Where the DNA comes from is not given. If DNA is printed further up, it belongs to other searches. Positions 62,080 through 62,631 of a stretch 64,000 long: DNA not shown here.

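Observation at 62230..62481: Ribosomal protein bS21 homolog inserted between head genes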

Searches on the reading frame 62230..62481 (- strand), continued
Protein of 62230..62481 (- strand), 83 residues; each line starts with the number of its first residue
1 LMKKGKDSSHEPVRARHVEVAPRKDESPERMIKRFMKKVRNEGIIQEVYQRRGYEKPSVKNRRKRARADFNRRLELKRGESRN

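Call 38: search_dna_similar(query=window:62230-62478:-, collection=phages, mode=protein, max_rows=40, max_evalue=10)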
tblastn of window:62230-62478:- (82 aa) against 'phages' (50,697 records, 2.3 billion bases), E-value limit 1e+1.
Records with a match: 27; places in all: 27; records where one place covers at least 80% of the query: 0.
Best place of each record, by identity: <60% 27.
By first word of the organism name: Pseudomonas 11; Bacteriophage 5; Listeria 4; Staphylococcus 2; Pelagibacter 2; Enterococcus 1; Salicola 1; uncultured 1.
By host as written in the record: - 9; Pseudomonas aeruginosa PAO1 5; Listeria monocytogenes 4; Pseudomonas aeruginosa 3; Staphylococcus aureus 2; Candidatus Pelagibacter ubique HTCC1062 2; Enterococcus faecalis 1; Salicola sp. PV4 1.
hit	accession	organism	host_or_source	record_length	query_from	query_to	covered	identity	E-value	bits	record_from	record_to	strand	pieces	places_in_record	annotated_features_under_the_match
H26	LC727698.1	Pseudomonas phage sp. 30-3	Pseudomonas aeruginosa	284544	3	58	68%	37.5%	7e-2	36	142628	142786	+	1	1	hypothetical protein | clpX: ATP-dependent Clp protease ATP-binding subunit ClpX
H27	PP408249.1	Pseudomonas phage vB_Pa-PAC2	Pseudomonas aeruginosa PAO1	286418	3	58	68%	37.5%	7e-2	36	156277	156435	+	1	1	30S ribosomal protein S21 | ATP-dependent Clp protease ATP-binding subunit ClpX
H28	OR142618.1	Pseudomonas phage Callisto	Pseudomonas aeruginosa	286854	3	58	68%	37.5%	7e-2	36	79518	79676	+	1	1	hypothetical protein | clpX: ATP-dependent Clp protease ATP-binding subunit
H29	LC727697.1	Pseudomonas phage sp. 30-2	Pseudomonas aeruginosa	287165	3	58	68%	37.5%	7e-2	36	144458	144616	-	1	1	hypothetical protein | clpX: ATP-dependent Clp protease ATP-binding subunit ClpX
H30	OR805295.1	Pseudomonas phage Paride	Pseudomonas aeruginosa PAO1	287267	3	58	68%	37.5%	7e-2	36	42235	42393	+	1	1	ribosomal protein S21 | hypothetical protein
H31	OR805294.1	Pseudomonas phage Ettore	Pseudomonas aeruginosa PAO1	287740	3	58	68%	37.5%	7e-2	36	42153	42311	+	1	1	ribosomal protein S21 | hypothetical protein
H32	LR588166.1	Pseudomonas phage vB_PaeM_MIJ3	-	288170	3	58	68%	37.5%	7e-2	36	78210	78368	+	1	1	rpsU: 30S ribosomal protein S21 | clpX: ATP-dependent Clp protease ATP-binding subunit ClpX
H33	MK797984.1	Pseudomonas phage vB_PaeM_PA5oct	-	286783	3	58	68%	37.5%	9e-2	35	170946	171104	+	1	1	30S ribosomal protein S21 | ATP-dependent Clp protease ATP-binding subunit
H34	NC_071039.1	Pseudomonas phage vB_PaeM_PA5oct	-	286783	3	58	68%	37.5%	9e-2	35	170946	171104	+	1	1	ribosomal protein S21 | porphyrin biosynthesis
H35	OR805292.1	Pseudomonas phage Cassandra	Pseudomonas aeruginosa PAO1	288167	3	58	68%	37.5%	9e-2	35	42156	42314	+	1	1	ribosomal protein S21 | hypothetical protein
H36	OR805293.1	Pseudomonas phage Deifobo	Pseudomonas aeruginosa PAO1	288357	3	58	68%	37.5%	9e-2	35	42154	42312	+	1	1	ribosomal protein S21 | hypothetical protein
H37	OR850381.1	Staphylococcus phage SA 1298 Kay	Staphylococcus aureus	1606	22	58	45%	54.1%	5e-3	39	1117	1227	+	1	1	record has no annotation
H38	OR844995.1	Staphylococcus phage SA 1306 Kay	Staphylococcus aureus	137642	22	58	45%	54.1%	6e-3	39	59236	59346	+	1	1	record has no annotation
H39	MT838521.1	Bacteriophage sp.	human fecal samples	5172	15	58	54%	43.2%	1e-2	38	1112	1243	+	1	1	record has no annotation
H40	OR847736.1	Listeria phage LM 4-11-1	Listeria monocytogenes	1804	22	58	45%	48.6%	7e-2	36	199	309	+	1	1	record has no annotation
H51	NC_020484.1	Pelagibacter phage HTVC008M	Candidatus Pelagibacter ubique HTCC1062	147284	23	57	43%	40.0%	4e+0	31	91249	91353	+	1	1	ribosomal protein S21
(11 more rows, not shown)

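Call 39: get_annotated_region(hit=H51, flank=6000)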
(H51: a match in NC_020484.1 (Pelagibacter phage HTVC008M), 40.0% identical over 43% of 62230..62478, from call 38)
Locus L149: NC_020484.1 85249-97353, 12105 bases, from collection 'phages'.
description: Pelagibacter phage HTVC008M, complete genome.
organism: Pelagibacter phage HTVC008M (NCBI taxid 1283076)
taxonomy: Viruses; Duplodnaviria; Heunggongvirae; Uroviricota; Caudoviricetes; Kyanoviridae
host: Candidatus Pelagibacter ubique HTCC1062; source: -; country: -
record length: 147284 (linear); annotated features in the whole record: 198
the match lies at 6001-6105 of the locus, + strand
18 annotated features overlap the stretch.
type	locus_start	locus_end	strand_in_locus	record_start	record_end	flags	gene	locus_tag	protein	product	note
CDS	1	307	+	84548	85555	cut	-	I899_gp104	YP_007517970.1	hypothetical protein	-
CDS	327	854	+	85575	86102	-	-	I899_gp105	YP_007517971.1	hypothetical protein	-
CDS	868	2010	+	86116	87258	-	-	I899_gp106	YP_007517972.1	hypothetical protein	-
CDS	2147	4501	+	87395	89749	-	-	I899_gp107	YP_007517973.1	peptidase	-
CDS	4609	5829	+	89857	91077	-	-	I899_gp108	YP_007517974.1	porphyrin biosynthesis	CobS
CDS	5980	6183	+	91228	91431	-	-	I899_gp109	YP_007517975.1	ribosomal protein S21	-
CDS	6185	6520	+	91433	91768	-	-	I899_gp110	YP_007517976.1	hypothetical protein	-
CDS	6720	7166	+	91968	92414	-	-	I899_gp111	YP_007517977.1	Hsp20 heat shock protein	-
CDS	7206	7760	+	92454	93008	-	-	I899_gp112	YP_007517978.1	2OG-Fe(II) oxygenase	-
CDS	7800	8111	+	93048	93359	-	-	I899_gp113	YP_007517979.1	hypothetical protein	-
CDS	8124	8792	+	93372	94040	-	-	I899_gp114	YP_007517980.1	DNA polymerase processivity factor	-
CDS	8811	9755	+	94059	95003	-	-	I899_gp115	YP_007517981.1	clamp loader of DNA polymerase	-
CDS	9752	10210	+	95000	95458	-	-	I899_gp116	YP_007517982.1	hypothetical protein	-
CDS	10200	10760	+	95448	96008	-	-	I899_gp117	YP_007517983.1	2OG-Fe(II) oxygenase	-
CDS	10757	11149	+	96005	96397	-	-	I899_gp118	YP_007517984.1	clamp loader of DNA polymerase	-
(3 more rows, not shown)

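Call 40: get_annotated_region(hit=H34, flank=5000)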
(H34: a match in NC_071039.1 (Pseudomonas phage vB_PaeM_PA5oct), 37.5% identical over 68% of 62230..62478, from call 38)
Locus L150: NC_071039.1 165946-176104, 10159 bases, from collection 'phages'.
description: Pseudomonas phage vB_PaeM_PA5oct, complete genome.
organism: Pseudomonas phage vB_PaeM_PA5oct (NCBI taxid 2163605)
taxonomy: Viruses; Duplodnaviria; Heunggongvirae; Uroviricota; Caudoviricetes; Arenbergviridae; Wroclawvirus; Wroclawvirus PA5oct
host: -; source: -; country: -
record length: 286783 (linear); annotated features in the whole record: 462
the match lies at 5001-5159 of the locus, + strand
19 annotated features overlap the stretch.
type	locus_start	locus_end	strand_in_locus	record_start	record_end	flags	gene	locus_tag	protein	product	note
CDS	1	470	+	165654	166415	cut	-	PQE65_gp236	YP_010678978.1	metallophosphoesterase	-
CDS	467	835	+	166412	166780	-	-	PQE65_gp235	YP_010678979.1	hypothetical protein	-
CDS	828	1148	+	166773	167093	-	-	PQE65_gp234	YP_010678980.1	hypothetical protein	-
CDS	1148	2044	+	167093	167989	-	-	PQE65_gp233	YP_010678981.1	thymidylate synthase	ESI-MS/MS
CDS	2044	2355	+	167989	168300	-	-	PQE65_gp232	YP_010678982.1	hypothetical protein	-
CDS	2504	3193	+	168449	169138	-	-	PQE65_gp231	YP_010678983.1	GTP cyclohydrolase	ESI-MS/MS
CDS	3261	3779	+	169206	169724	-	-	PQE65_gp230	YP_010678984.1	QueD-like 6-pyruvoyl-tetrahydropterin synthase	ESI-MS/MS; 6-carboxytetrahydropterin synthase, Queuosine biosynthesis QueD, PTPS-I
CDS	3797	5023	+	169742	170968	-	-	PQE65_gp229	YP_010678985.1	porphyrin biosynthesis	ATP-dependent Clp protease ATP-binding subunit ClpX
CDS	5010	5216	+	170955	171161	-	-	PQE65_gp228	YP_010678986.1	ribosomal protein S21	-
CDS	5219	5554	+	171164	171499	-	-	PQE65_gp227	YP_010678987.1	hypothetical protein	-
CDS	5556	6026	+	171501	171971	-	-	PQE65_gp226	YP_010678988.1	QueD-like 6-pyruvoyl-tetrahydropterin synthase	-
CDS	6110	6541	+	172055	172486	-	-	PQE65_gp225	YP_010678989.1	Hsp20 heat shock protein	-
CDS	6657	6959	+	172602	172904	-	-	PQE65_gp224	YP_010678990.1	ATP-dependent protease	ATP-dependent Clp protease adapter protein ClpS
CDS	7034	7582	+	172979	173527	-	-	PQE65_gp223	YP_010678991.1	hypothetical protein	ESI-MS/MS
CDS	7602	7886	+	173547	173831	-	-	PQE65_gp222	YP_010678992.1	hypothetical protein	-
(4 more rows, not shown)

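Call 46: predict_structure(alignment_id=A1)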
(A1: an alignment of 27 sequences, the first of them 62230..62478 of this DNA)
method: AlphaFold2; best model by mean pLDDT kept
length: 82 residues; sequences in the alignment: 27
mean_pLDDT: 82.2   pTM: 0.47
mean pLDDT of the five models: 82.2, 81.7, 80.2, 79.7, 78.9
residues with pLDDT >= 90: 31; 70-90: 36; 50-70: 13; < 50: 2
segments of 3 or more residues with pLDDT < 50: none
pLDDT, mean of each block of 10 residues (from residue 1): 55 74 91 92 84 83 93 89 66
secondary structure, 60 per line:
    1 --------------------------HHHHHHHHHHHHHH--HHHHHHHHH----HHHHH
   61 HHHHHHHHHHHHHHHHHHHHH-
elements in order: H27-40 H43-51 H56-81

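Call 49: fold_search(model_id=the predicted structure, library=pdb)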
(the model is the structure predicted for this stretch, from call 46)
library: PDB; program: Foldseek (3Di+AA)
matches with E <= 10: 8; with E <= 0.001: 0
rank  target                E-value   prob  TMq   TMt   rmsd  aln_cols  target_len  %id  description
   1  5mmj_u                6.5e-02  0.85  0.38  0.46   9.2        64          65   30  Structure of the small subunit of the chloroplast ribosome (released 2017-01-11)
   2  8fmw_U                1.1e-01  0.77  0.42  0.48   7.0        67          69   40  The structure of a hibernating ribosome in the Lyme disease pathogen (released 2023-11-08)
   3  8a22_Bt               5.2e+00  0.11  0.40  0.43   7.9        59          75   19  Structure of the mitochondrial ribosome from Polytomella magna (released 2022-11-16)
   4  7aor_g                7.7e+00  0.03  0.30  0.17  10.0        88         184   25  mt-SSU from Trypanosoma cruzi in complex with mt-IF-3. (released 2021-04-28)
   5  7oyd_b                7.7e+00  0.01  0.19  0.17  20.9        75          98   20  Cryo-EM structure of a rabbit 80S ribosome with zebrafish Dap1b (released 2022-07-20)
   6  9b0x_A                8.4e+00  0.04  0.26  0.05  13.2        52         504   17  Artemia franciscana ATP synthase state 2 (composite structure), pH 7.0 (released 2025-03-26)
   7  7tgh_BM               8.4e+00  0.02  0.23  0.13  20.6        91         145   13  Cryo-EM structure of respiratory super-complex CI+III2 from Tetrahymena thermophila (released 2022-04-06)
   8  6zj3_Lq               9.8e+00  0.01  0.19  0.18  12.1        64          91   25  Cryo-EM structure of the highly atypical cytoplasmic ribosome of Euglena gracilis (released 2020-10-07)

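Call 56: find_homologous_proteins(query=A1, max_evalue=0.000001)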
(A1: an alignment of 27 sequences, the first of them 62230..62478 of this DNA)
Query A1 (27 sequences) (82 aa, profile of the alignment): 1197 proteins with E <= 0.000001 among 8000 candidates; the best 120 are listed.
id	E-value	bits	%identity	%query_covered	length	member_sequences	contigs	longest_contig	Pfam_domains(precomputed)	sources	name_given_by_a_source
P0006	2.3e-35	138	75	87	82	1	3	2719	PF01165.26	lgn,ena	-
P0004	1.2e-34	135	84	89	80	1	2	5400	PF01165.26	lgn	-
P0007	1.3e-34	135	73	87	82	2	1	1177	PF01165.26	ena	-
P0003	3.4e-34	134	83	99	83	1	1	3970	PF01165.26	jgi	jgi:small subunit ribosomal protein S21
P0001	4.2e-34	134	93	100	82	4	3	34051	PF01165.26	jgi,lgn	jgi:ribosomal protein S21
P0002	5.9e-34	133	89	100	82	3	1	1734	PF01165.26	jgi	jgi:ribosomal protein S21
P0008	1.2e-33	132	77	79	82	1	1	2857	PF01165.26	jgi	jgi:small subunit ribosomal protein S21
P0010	1.4e-33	132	70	87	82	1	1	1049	PF01165.26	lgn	-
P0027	1.6e-33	132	70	87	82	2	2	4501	PF01165.26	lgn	-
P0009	3.0e-32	128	68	91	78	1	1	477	PF01165.26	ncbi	-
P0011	9.9e-32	126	75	78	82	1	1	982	PF01165.26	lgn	-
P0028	1.0e-31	126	69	82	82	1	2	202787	PF01165.26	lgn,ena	-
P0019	1.0e-31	126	63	76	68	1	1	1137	PF01165.26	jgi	-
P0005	1.1e-31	126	77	78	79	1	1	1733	PF01165.26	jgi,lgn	jgi:ribosomal protein S21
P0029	1.2e-31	126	69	71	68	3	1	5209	PF01165.26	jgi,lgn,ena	-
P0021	1.5e-31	125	65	76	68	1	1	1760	PF01165.26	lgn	-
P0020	1.6e-31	125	65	76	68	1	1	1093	PF01165.26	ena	-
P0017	1.7e-31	125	66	76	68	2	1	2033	PF01165.26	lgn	-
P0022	2.0e-31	125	63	76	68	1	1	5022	PF01165.26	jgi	jgi:small subunit ribosomal protein S21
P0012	2.5e-31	125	70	77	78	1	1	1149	PF01165.26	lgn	-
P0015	3.3e-31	124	69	76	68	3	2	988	PF01165.26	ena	-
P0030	5.0e-31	124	65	76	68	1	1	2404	PF01165.26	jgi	jgi:small subunit ribosomal protein S21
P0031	5.8e-31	124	72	95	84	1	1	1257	PF01165.26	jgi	jgi:small subunit ribosomal protein S21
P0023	7.3e-31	123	60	76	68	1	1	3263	PF01165.26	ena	-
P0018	1.1e-30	123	65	76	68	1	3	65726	PF01165.26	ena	-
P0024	1.2e-30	123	66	71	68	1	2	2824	PF01165.26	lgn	-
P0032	1.3e-30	122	65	80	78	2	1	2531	PF01165.26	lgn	-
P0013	1.5e-30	122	58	90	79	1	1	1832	PF01165.26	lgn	-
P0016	1.6e-30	122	69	76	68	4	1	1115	PF01165.26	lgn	-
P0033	1.8e-30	122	68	76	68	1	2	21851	PF01165.26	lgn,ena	-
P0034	2.0e-30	122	69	71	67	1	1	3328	PF01165.26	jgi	jgi:small subunit ribosomal protein S21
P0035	2.0e-30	122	66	76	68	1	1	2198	PF01165.26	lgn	-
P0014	2.3e-30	122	70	78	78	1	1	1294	PF01165.26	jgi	jgi:ribosomal protein S21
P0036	3.3e-30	121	62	99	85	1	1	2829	PF01165.26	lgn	-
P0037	4.2e-30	121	65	76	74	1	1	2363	PF01165.26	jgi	jgi:ribosomal protein S21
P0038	4.9e-30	121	66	76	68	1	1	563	PF01165.26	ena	-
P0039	5.6e-30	120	67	71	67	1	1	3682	PF01165.26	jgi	jgi:small subunit ribosomal protein S21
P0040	6.7e-30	120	63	76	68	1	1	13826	PF01165.26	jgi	jgi:small subunit ribosomal protein S21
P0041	8.4e-30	120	68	73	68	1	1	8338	PF01165.26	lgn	-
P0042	8.7e-30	120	67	77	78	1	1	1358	PF01165.26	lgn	-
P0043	9.0e-30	120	65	76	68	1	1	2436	PF01165.26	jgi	jgi:small subunit ribosomal protein S21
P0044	1.3e-29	119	65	76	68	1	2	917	PF01165.26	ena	-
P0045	1.6e-29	119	69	91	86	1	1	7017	PF01165.26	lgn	-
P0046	1.8e-29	119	65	76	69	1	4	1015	PF01165.26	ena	-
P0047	1.9e-29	119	61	76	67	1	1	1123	PF01165.26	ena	-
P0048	2.1e-29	119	66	76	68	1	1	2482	PF01165.26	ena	-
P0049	2.3e-29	118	63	76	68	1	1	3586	PF01165.26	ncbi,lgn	-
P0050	3.4e-29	118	66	71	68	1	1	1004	PF01165.26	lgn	-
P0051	4.1e-29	118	68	73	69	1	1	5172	PF01165.26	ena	-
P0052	4.4e-29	118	65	76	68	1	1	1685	PF01165.26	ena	-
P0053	4.9e-29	117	62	71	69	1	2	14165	PF01165.26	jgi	jgi:small subunit ribosomal protein S21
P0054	5.2e-29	117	64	71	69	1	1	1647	PF01165.26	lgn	-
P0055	6.5e-29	117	56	76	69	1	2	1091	PF01165.26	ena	-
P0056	6.9e-29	117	61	76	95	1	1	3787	PF01165.26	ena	-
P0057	7.3e-29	117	61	76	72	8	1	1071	PF01165.26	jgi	jgi:small subunit ribosomal protein S21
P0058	8.2e-29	117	61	80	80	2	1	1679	PF01165.26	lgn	-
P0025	1.1e-28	116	69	71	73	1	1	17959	PF01165.26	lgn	-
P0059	1.5e-28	116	62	71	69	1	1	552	PF01165.26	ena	-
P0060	1.8e-28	116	69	71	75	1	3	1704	PF01165.26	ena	-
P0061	2.3e-28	115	60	76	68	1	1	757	PF01165.26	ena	-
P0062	2.3e-28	115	60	76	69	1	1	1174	PF01165.26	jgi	jgi:small subunit ribosomal protein S21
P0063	3.1e-28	115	61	76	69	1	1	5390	PF01165.26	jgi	-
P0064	4.4e-28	114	56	76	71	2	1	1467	PF01165.26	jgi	-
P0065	8.2e-28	113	62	73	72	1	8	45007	PF01165.26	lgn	-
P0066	1.1e-27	113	56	88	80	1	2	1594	PF01165.26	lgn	-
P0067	1.2e-27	113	63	76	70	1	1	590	PF01165.26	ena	-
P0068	1.7e-27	112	67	71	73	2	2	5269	PF01165.26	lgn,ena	-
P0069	1.8e-27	112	65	79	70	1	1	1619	PF01165.26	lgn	-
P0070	2.0e-27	112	58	76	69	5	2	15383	PF01165.26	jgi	jgi:small subunit ribosomal protein S21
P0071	2.2e-27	112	67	85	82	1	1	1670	PF01165.26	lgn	-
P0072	2.4e-27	112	63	87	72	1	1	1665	PF01165.26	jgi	jgi:ribosomal protein S21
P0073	2.5e-27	112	67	71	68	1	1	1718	PF01165.26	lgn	-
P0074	2.6e-27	112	69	71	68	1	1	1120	PF01165.26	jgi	jgi:small subunit ribosomal protein S21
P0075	2.6e-27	112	61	76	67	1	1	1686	PF01165.26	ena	-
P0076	2.6e-27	112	63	76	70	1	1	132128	PF01165.26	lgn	-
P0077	3.7e-27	111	61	76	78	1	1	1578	PF01165.26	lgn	-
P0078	4.0e-27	111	56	76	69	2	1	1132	PF01165.26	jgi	jgi:small subunit ribosomal protein S21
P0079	5.8e-27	111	66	74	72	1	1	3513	PF01165.26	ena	-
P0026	9.7e-27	110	63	78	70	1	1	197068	PF01165.26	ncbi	ncbi:MAG: 30S ribosomal protein S21 [Acidiferrobacterales bacterium]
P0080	9.7e-27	110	69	62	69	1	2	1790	PF01165.26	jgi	jgi:ribosomal protein S21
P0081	1.0e-26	110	55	93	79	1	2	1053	PF01165.26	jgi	-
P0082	1.3e-26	110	53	94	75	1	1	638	PF01165.26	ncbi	-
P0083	1.4e-26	109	61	76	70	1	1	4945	PF01165.26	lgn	-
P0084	1.5e-26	109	64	71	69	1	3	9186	PF01165.26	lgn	-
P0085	1.9e-26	109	54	87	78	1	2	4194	PF01165.26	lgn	-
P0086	2.2e-26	109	56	74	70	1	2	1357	PF01165.26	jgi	jgi:small subunit ribosomal protein S21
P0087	2.2e-26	109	60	76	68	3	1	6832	PF01165.26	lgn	-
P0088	2.3e-26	109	54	95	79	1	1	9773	PF01165.26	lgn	-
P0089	2.7e-26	109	55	90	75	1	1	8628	PF01165.26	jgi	jgi:small subunit ribosomal protein S21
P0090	3.5e-26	108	61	74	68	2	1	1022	PF01165.26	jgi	jgi:small subunit ribosomal protein S21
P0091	5.2e-26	108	56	83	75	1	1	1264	PF01165.26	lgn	-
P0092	6.6e-26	107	63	70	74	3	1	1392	PF01165.26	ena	-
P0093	1.2e-25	107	57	57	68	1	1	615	PF01165.26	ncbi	-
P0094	1.5e-25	106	60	71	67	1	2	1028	PF01165.26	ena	-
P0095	1.6e-25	106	64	78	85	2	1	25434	PF01165.26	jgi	jgi:small subunit ribosomal protein S21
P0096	1.7e-25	106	54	90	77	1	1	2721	PF01165.26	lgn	-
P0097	1.9e-25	106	64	67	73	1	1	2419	PF01165.26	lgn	-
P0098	2.1e-25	106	61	74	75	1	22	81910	PF01165.26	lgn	-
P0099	2.2e-25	106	51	90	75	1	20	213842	PF01165.26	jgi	jgi:ribosomal protein S21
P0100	4.0e-25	105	60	73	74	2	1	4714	PF01165.26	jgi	-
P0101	5.9e-25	104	55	71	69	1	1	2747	PF01165.26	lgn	-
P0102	6.6e-25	104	59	87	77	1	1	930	PF01165.26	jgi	jgi:small subunit ribosomal protein S21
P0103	7.3e-25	104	53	90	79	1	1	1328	PF01165.26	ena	-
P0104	7.4e-25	104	61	82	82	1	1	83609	PF01165.26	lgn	-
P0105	8.2e-25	104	51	98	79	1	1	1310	PF01165.26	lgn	-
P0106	1.5e-24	103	59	71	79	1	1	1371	PF01165.26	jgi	jgi:small subunit ribosomal protein S21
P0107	1.7e-24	103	57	68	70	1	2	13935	PF01165.26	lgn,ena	-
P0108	1.7e-24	103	60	71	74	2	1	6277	PF01165.26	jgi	-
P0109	1.7e-24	103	53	80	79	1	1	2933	PF01165.26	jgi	jgi:small subunit ribosomal protein S21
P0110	1.9e-24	103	59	68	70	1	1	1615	PF01165.26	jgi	jgi:small subunit ribosomal protein S21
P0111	2.6e-24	102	50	90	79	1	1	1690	PF01165.26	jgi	-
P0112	2.7e-24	102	50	80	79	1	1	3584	PF01165.26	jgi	jgi:small subunit ribosomal protein S21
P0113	3.4e-24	102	57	65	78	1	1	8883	PF01165.26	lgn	-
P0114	3.6e-24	102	55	71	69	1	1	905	PF01165.26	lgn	-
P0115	4.4e-24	102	55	79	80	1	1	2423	PF01165.26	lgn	-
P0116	9.8e-24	100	65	76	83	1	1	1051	PF01165.26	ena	-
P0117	1.0e-23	100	60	61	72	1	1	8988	PF01165.26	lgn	-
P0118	1.6e-23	100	58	73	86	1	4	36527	PF01165.26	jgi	jgi:small subunit ribosomal protein S21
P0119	2.3e-23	99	60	61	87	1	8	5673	PF01165.26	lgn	-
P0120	4.1e-23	98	58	72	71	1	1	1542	PF01165.26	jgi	jgi:small subunit ribosomal protein S21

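Call 57: find_encoding_contigs(protein=P0028, flank=9000, max_places=1)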
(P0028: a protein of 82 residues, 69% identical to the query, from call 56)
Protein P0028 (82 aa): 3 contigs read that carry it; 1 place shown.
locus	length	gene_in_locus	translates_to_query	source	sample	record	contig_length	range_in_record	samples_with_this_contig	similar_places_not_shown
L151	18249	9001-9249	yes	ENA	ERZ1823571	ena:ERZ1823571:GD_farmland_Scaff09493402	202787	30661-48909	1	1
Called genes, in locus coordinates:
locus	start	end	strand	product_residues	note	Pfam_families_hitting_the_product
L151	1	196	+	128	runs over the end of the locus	-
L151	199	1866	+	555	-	PF03237:Terminase_6N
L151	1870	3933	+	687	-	PF07230:Portal_T4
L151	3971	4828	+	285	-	-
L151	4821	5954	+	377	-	-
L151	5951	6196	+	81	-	-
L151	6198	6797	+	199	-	PF03420:Peptidase_S77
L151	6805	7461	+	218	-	-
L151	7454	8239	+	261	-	-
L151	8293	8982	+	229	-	-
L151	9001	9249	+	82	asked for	PF01165:Ribosomal_S21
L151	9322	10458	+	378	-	-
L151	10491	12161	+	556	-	PF07068:Gp23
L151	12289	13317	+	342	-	-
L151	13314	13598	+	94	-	-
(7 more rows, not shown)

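Call 58: find_encoding_contigs(protein=P0099, flank=9000, max_places=2)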
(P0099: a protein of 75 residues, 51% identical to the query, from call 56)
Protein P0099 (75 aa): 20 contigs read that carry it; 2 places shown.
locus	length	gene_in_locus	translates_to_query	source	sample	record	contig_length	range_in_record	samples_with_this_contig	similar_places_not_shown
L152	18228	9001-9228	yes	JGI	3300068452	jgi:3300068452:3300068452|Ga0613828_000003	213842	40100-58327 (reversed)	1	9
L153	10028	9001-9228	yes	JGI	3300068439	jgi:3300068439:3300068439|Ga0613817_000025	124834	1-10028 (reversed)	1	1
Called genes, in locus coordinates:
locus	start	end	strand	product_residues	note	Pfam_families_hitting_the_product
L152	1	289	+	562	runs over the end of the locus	PF03237:Terminase_6N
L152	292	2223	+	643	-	PF07230:Portal_T4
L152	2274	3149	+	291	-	-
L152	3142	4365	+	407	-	-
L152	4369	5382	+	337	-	-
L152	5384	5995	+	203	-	PF03420:Peptidase_S77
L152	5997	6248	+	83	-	-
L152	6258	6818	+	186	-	-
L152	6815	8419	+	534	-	-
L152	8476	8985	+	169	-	-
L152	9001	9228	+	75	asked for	PF01165:Ribosomal_S21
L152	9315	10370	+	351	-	-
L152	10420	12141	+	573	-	PF07068:Gp23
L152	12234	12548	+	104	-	PF02617:ClpS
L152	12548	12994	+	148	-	-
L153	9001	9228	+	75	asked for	PF01165:Ribosomal_S21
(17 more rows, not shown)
